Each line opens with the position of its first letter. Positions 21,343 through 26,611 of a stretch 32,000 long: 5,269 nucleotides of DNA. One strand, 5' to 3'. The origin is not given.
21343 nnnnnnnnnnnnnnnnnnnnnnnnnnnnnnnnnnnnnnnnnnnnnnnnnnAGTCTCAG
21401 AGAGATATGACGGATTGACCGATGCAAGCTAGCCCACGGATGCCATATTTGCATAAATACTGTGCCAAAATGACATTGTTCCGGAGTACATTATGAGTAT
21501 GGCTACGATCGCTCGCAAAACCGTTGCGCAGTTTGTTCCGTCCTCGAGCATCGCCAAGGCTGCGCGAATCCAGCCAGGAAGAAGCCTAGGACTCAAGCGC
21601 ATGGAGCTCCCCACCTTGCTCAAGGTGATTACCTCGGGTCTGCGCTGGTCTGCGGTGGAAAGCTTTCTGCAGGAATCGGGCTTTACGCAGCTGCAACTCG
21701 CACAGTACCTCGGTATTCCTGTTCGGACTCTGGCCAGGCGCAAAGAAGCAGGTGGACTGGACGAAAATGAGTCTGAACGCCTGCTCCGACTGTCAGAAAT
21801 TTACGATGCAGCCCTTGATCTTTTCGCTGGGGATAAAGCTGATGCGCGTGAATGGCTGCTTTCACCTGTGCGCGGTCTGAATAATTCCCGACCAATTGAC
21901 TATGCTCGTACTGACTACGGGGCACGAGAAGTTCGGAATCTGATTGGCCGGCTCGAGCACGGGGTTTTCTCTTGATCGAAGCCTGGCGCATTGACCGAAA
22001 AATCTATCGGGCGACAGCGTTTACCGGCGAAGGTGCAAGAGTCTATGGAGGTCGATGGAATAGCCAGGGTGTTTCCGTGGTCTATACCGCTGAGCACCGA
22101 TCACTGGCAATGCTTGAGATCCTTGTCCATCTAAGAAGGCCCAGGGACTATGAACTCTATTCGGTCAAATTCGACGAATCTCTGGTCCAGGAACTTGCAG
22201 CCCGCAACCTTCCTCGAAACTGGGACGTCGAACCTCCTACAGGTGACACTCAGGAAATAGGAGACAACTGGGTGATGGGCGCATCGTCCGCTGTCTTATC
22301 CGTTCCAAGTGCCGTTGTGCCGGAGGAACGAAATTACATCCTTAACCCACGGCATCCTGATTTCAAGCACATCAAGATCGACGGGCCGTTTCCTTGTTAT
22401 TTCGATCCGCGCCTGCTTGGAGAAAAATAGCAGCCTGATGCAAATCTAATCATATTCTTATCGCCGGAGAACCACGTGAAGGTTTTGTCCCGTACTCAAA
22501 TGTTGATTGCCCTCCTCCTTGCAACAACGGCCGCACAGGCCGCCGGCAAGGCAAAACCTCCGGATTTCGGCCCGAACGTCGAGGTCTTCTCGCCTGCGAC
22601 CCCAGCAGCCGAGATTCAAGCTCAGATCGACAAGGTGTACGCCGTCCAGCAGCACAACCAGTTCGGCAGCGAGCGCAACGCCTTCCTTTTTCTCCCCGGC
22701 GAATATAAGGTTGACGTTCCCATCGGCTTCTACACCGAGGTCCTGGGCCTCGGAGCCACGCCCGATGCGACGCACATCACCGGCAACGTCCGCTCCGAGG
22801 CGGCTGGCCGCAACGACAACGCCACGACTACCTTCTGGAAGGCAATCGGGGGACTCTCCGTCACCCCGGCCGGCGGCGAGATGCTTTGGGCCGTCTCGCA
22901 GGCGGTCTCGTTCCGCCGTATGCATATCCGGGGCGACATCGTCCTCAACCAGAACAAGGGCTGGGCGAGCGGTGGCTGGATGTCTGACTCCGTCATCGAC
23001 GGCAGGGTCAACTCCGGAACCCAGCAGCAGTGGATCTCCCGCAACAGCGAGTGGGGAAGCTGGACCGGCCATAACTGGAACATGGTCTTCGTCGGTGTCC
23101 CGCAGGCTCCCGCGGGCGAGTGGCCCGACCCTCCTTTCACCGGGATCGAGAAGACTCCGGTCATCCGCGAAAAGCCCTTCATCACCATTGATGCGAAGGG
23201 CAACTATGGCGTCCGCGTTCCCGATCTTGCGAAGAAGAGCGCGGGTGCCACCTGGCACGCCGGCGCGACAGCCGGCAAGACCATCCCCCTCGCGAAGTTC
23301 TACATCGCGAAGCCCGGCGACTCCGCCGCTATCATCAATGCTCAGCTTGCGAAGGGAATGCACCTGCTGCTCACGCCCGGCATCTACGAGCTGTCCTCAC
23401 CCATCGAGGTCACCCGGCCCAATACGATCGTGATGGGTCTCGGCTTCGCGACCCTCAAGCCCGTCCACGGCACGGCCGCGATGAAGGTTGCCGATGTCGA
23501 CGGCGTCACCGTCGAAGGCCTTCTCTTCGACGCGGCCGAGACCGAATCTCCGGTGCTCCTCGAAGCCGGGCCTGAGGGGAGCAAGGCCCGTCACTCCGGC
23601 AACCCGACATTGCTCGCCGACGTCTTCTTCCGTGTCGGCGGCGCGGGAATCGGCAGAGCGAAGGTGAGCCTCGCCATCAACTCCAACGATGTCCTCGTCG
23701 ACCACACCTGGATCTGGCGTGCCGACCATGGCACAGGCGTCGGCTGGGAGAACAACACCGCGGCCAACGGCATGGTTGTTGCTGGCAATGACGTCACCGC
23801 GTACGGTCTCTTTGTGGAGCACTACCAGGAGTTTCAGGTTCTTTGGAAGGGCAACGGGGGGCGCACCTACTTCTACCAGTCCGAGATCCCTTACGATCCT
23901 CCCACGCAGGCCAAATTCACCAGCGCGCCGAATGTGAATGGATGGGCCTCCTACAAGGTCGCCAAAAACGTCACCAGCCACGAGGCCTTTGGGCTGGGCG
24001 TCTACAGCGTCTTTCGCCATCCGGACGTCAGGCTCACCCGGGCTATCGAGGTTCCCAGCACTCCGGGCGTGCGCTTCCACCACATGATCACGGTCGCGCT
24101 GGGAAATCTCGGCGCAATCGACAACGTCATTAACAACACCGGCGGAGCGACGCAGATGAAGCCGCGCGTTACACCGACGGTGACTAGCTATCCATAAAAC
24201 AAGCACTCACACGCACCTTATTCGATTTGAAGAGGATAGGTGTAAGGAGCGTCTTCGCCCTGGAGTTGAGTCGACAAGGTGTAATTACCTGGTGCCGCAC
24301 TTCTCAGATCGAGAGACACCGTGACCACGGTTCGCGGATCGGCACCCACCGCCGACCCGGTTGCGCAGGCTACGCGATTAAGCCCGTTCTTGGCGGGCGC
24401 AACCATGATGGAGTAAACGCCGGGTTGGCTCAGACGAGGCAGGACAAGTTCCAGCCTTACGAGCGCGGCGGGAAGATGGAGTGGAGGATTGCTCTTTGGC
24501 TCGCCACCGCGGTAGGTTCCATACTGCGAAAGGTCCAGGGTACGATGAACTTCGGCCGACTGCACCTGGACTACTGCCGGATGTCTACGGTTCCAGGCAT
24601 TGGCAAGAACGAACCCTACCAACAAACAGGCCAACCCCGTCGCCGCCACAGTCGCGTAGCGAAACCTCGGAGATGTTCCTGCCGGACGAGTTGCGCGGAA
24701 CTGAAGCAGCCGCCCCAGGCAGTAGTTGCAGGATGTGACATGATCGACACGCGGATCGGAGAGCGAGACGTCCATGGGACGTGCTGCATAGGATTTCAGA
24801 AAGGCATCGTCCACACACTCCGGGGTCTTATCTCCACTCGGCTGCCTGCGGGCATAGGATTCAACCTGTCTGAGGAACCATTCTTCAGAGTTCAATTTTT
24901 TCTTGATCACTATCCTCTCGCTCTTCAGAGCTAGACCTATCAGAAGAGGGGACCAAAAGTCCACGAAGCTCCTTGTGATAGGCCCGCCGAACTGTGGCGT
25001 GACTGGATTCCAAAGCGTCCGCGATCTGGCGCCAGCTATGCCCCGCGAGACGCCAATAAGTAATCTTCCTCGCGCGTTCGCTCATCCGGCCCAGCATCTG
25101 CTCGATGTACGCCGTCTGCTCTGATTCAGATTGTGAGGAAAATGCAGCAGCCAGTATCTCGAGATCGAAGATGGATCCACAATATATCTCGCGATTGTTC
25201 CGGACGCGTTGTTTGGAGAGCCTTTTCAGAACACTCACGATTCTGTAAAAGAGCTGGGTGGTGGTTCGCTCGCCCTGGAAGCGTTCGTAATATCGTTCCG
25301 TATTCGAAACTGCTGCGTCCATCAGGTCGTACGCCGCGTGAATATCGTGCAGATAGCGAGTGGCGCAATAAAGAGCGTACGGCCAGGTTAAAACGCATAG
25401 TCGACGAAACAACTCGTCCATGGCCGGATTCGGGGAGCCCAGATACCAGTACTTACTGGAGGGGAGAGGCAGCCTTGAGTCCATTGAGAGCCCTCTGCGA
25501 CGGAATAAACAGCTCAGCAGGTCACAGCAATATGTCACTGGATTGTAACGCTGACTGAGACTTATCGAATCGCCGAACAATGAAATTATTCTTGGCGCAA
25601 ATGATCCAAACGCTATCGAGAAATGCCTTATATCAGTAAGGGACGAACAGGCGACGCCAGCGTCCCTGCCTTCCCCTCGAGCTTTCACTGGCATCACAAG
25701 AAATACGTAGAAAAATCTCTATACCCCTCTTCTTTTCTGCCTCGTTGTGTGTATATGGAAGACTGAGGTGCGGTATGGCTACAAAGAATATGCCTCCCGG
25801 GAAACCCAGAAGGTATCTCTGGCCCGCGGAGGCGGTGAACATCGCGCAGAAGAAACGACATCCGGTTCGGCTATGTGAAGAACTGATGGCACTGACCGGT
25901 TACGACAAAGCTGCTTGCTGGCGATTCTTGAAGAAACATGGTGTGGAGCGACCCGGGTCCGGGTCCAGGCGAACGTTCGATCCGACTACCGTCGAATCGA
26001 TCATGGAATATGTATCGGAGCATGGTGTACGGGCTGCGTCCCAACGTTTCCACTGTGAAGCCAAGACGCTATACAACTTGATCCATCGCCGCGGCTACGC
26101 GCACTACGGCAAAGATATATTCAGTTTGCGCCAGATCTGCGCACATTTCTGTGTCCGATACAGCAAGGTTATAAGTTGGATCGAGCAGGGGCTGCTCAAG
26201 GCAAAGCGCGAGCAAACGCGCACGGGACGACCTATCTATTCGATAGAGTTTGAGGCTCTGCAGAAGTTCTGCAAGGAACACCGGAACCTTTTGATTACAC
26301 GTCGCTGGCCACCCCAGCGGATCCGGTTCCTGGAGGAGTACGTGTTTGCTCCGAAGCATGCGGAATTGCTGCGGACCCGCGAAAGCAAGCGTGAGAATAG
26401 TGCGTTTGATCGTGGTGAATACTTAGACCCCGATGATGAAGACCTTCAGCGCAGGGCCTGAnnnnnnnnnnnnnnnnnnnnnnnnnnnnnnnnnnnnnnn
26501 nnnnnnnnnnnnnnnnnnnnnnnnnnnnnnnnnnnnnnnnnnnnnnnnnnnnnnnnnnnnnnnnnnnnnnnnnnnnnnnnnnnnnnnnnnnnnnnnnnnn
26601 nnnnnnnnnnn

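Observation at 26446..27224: Cas4-like PD-(D/E)XK nuclease split into two membrane-anchored polypeptides at an ATGA junction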

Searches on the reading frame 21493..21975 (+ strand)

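Call 55: search_protein_families(library=pfam, proteins=[window:21493-21975:+], max_evalue=0.001)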
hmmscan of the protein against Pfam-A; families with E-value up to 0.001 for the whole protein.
window:21493-21975:+ (160 aa): 2 families
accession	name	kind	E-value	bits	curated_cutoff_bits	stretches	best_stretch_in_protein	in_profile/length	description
PF09722.15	Xre_MbcA_ParS_C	-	1.4e-14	54.2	24.5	1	106-157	1-51/51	Antitoxin Xre/MbcA/ParS C-terminal toxin-binding domain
PF20432.4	Xre-like-HTH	-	1.5e-13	51.2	25.8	1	43-100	3-61/63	Antitoxin Xre-like helix-turn-helix domain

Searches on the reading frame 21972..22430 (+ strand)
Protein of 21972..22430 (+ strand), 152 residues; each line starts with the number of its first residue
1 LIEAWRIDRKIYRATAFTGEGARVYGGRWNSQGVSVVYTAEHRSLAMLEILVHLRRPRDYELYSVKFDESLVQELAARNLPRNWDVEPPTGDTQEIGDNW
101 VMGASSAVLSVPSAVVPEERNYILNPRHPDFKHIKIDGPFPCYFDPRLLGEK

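Call 55: search_protein_families(library=pfam, proteins=[window:21972-22430:+], max_evalue=0.001)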
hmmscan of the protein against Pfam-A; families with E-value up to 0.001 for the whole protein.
window:21972-22430:+ (152 aa): 1 family
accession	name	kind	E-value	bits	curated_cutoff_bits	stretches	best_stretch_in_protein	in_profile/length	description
PF08808.17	RES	-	1.8e-34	119.5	23.2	1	4-142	2-154/157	RES domain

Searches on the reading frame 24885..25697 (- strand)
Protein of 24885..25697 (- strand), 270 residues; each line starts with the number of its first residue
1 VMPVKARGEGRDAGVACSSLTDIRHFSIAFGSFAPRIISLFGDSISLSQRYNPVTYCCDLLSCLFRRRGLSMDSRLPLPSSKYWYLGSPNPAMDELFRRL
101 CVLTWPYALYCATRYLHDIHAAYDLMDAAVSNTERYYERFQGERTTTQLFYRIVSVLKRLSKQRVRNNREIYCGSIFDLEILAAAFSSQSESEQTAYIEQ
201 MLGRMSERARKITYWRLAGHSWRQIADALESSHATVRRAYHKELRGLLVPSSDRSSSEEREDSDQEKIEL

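Call 3: search_protein_families(library=pfam, proteins=[window:24885-25697:-], max_evalue=1)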
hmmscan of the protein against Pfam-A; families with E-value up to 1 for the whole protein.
window:24885-25697:- (270 aa): 8 families
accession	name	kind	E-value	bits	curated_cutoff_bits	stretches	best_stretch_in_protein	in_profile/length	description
PF08281.18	Sigma70_r4_2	-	0.00026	21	25.7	1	197-242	3-49/54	Sigma-70, region 4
PF19889.5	DUF6362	-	0.0037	18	31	1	203-245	54-96/98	Domain of unknown function (DUF6362)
PF13384.12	HTH_23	-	0.0067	16.7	24.6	1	206-242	5-40/50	Homeodomain-like domain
PF13936.12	HTH_38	-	0.0075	16.4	27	1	211-238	12-39/44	Helix-turn-helix domain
PF07638.17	Sigma70_ECF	-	0.013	15.8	21.1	1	198-241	130-173/185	ECF sigma factor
PF12125.13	Beta-TrCP_D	-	0.018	15.6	25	1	186-206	3-23/39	D domain of beta-TrCP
PF20271.3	CATASP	-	0.027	14.8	29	1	207-245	4-42/86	CATRA-Associated Small Protein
PF00196.25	GerE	-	0.075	13.1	23.5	1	205-237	3-35/57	Bacterial regulatory proteins, luxR family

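Call 58: search_protein_families(library=padloc, proteins=[window:24885-25697:-], max_evalue=0.001)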
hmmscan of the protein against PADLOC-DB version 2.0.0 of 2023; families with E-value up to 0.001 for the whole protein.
window:24885-25697:- (270 aa): 0 families

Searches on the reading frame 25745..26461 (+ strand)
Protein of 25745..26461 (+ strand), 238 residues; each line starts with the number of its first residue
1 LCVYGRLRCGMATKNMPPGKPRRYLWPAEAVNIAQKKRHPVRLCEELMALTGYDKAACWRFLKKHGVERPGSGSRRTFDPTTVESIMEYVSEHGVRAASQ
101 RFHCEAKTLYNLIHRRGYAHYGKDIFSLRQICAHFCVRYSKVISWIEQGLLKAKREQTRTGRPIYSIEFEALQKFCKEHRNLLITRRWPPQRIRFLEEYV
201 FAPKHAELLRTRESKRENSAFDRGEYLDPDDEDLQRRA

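Call 3: search_protein_families(library=pfam, proteins=[window:25745-26461:+], max_evalue=1)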
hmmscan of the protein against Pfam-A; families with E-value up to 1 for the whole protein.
window:25745-26461:+ (238 aa): 3 families
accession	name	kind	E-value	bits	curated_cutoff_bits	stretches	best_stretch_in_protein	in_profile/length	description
PF13565.12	HTH_32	-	0.0048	17.8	33.7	0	145-194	9-53/73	Homeodomain-like domain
PF12728.13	HTH_17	-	0.011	16.4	27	0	127-159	3-31/51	Helix-turn-helix domain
PF13411.12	MerR_1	-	0.13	12.8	21.6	0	127-166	2-39/69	MerR HTH family regulatory protein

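Call 58: search_protein_families(library=padloc, proteins=[window:25745-26461:+], max_evalue=0.001)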
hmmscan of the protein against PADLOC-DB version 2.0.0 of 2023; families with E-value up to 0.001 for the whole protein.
window:25745-26461:+ (238 aa): 1 family
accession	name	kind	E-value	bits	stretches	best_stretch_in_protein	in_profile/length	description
PDLC04133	mad1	-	0.00011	20.4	0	126-175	6-50/60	mads_1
